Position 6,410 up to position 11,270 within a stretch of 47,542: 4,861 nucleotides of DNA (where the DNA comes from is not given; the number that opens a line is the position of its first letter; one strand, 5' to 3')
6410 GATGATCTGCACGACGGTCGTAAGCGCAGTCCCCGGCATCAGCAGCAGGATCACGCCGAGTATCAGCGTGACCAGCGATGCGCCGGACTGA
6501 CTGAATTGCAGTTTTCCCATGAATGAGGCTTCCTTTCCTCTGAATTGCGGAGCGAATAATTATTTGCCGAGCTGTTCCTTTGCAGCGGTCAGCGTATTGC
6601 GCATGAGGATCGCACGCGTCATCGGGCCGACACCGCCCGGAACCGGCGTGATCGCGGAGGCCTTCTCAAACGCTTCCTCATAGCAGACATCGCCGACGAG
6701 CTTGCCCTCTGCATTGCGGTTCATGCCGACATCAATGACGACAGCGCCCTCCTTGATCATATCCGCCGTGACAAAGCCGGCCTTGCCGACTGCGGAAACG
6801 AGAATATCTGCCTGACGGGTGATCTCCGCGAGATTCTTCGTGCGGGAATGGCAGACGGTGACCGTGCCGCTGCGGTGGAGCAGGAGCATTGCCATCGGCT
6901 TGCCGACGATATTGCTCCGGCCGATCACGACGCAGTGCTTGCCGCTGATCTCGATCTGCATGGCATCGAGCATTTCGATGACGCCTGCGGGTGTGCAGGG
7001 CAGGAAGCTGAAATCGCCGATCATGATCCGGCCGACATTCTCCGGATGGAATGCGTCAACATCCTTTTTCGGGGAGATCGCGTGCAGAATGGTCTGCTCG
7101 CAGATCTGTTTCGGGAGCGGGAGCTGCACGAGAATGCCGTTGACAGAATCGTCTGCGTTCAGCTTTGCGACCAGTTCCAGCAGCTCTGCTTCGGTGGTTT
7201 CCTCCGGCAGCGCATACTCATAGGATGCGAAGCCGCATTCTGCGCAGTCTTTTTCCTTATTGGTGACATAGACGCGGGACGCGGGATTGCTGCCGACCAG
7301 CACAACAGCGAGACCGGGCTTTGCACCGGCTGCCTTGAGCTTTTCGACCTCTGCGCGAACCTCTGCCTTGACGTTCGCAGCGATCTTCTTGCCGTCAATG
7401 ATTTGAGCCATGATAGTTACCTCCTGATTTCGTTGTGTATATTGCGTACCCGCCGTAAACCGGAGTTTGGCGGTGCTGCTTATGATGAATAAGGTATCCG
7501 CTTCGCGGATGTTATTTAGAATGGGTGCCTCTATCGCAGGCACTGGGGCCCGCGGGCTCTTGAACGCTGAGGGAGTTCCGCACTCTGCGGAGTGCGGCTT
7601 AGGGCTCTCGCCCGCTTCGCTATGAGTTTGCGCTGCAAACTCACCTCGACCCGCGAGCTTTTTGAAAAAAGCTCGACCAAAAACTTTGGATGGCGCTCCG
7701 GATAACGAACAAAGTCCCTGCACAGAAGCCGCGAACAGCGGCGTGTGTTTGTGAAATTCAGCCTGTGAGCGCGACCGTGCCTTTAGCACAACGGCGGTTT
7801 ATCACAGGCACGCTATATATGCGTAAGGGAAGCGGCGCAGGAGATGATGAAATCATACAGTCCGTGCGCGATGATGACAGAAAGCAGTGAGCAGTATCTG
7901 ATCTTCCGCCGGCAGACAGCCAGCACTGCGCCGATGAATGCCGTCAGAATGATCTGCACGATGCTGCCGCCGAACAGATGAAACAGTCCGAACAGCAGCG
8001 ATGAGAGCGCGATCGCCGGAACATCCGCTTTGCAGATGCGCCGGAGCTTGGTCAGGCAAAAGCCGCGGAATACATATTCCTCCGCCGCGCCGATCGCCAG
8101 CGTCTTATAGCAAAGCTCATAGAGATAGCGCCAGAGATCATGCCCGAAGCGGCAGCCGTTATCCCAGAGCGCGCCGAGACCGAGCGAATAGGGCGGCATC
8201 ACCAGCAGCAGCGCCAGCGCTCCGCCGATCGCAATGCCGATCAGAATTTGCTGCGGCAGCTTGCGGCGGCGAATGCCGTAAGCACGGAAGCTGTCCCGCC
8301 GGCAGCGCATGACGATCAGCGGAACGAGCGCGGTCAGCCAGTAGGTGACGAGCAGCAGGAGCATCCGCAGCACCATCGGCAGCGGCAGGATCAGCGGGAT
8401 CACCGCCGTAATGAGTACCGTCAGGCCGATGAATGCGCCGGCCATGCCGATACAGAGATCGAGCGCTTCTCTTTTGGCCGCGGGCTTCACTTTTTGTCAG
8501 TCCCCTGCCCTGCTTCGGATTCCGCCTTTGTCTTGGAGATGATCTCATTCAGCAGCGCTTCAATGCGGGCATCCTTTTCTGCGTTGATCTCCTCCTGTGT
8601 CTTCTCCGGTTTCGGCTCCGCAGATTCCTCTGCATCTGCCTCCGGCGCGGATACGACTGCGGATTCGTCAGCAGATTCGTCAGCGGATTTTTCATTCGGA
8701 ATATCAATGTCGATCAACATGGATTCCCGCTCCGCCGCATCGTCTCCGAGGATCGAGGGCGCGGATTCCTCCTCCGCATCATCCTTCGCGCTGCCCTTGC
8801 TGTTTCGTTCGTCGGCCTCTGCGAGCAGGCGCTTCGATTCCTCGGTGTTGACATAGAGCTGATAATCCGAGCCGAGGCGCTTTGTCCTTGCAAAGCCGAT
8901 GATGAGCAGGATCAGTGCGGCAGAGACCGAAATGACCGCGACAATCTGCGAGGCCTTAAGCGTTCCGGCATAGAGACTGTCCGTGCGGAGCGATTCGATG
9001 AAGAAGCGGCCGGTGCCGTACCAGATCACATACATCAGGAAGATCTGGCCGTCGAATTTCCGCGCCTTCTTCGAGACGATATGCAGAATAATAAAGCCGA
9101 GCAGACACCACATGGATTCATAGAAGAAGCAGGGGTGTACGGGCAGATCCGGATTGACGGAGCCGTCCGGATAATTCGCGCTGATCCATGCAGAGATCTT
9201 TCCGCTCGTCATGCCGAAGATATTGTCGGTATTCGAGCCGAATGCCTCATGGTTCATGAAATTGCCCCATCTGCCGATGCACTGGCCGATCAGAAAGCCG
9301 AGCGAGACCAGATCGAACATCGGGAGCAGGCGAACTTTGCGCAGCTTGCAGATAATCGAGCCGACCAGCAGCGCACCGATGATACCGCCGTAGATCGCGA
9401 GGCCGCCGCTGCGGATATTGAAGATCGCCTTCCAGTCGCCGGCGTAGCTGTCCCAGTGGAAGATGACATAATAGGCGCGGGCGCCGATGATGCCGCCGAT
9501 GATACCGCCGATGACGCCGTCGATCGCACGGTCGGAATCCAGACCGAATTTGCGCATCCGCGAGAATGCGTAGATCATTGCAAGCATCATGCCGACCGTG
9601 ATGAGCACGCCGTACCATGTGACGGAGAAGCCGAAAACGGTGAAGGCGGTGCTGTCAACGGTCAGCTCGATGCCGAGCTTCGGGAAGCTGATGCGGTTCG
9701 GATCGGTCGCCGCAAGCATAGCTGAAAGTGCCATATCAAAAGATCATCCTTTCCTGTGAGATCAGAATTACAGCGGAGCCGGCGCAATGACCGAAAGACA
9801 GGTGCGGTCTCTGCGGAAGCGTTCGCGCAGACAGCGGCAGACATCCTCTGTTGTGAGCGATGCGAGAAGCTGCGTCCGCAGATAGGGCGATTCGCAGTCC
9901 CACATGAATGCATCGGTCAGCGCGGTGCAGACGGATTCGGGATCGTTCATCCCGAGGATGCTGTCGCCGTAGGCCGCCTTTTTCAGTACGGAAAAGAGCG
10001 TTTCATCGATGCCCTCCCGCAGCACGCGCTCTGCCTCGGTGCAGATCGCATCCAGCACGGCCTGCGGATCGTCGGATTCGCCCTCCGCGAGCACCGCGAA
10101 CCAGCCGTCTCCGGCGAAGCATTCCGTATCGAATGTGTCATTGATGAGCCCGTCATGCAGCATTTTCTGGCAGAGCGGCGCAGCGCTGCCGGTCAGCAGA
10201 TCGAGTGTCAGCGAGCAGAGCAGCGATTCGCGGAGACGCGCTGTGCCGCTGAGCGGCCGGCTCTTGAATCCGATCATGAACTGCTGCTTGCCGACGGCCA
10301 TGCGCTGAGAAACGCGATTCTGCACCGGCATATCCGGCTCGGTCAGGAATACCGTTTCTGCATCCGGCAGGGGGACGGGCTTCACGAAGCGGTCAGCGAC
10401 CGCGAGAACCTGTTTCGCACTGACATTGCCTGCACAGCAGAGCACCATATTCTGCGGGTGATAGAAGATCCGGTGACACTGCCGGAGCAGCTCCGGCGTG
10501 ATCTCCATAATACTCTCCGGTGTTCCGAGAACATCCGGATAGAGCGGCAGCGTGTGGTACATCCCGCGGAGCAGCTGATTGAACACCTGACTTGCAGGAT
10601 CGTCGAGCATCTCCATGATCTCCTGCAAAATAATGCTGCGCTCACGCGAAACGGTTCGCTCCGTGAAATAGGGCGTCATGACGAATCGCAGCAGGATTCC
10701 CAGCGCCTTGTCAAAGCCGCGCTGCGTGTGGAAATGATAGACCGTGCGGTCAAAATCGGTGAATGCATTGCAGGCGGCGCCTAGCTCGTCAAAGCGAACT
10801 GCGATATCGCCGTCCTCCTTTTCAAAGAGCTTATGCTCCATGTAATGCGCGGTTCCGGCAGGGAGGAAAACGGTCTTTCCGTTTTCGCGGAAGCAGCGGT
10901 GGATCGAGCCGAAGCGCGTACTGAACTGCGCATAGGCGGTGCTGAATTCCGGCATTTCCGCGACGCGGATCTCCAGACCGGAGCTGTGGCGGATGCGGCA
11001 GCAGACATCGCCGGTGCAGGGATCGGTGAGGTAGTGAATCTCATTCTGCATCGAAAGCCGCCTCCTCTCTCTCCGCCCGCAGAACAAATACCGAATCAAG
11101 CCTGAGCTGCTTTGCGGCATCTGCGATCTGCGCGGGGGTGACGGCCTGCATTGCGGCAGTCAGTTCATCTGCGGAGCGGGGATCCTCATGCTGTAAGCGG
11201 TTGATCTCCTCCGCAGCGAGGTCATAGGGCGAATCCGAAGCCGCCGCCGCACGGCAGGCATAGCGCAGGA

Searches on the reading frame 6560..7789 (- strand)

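Call 61: search_protein_families(library=pfam, proteins=[window:6560-7789:-], max_evalue=0.001)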
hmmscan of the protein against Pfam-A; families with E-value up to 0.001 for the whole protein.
window:6560-7789:- (409 aa): 2 families
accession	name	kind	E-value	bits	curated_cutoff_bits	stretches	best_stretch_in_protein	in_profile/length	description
PF02882.25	THF_DHG_CYH_C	-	4.4e-71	237.8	27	1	248-406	1-159/160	Tetrahydrofolate dehydrogenase/cyclohydrolase, NAD(P)-binding domain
PF00763.28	THF_DHG_CYH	-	7.7e-45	152.3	32.8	1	131-245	1-115/115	Tetrahydrofolate dehydrogenase/cyclohydrolase, catalytic domain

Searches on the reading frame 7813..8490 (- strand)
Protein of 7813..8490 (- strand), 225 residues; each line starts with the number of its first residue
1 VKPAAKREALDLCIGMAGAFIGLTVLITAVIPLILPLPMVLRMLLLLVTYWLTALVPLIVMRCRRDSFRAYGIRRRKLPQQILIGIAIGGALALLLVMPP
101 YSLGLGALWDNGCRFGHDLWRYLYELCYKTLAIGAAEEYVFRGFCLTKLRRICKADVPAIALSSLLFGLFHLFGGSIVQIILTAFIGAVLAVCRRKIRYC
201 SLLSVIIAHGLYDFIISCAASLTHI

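Call 60: search_protein_families(library=pfam, proteins=[window:7813-8490:-], max_evalue=0.001)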
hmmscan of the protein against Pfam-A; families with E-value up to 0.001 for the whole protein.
window:7813-8490:- (225 aa): 1 family
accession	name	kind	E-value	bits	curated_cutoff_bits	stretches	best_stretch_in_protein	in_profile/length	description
PF02517.21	Rce1-like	-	1.7e-16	60.7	22.4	1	123-215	5-93/93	Type II CAAX prenyl endopeptidase Rce1-like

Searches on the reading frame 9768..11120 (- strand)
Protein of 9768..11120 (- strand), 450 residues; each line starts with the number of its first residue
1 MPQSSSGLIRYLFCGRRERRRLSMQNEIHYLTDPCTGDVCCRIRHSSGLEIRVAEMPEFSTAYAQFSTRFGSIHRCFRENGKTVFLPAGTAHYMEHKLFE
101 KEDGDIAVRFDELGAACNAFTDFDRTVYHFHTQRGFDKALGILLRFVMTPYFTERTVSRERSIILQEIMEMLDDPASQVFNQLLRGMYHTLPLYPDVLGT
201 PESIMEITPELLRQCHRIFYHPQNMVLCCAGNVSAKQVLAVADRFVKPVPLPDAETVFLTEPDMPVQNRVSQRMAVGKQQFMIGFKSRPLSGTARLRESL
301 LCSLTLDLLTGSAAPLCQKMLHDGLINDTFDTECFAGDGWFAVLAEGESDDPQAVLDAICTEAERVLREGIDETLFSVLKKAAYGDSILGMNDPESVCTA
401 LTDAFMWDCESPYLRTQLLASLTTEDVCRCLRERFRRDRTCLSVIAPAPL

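Call 60: search_protein_families(library=pfam, proteins=[window:9768-11120:-], max_evalue=0.001)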
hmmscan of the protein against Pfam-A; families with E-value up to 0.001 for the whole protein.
window:9768-11120:- (450 aa): 2 families
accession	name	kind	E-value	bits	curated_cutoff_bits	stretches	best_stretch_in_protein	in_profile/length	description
PF05193.26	Peptidase_M16_C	-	2.4e-19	70.3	23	1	207-381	2-179/181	Peptidase M16 inactive domain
PF00675.25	Peptidase_M16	-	7.9e-15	55.5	22.3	1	88-194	31-142/149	Insulinase (Peptidase family M16)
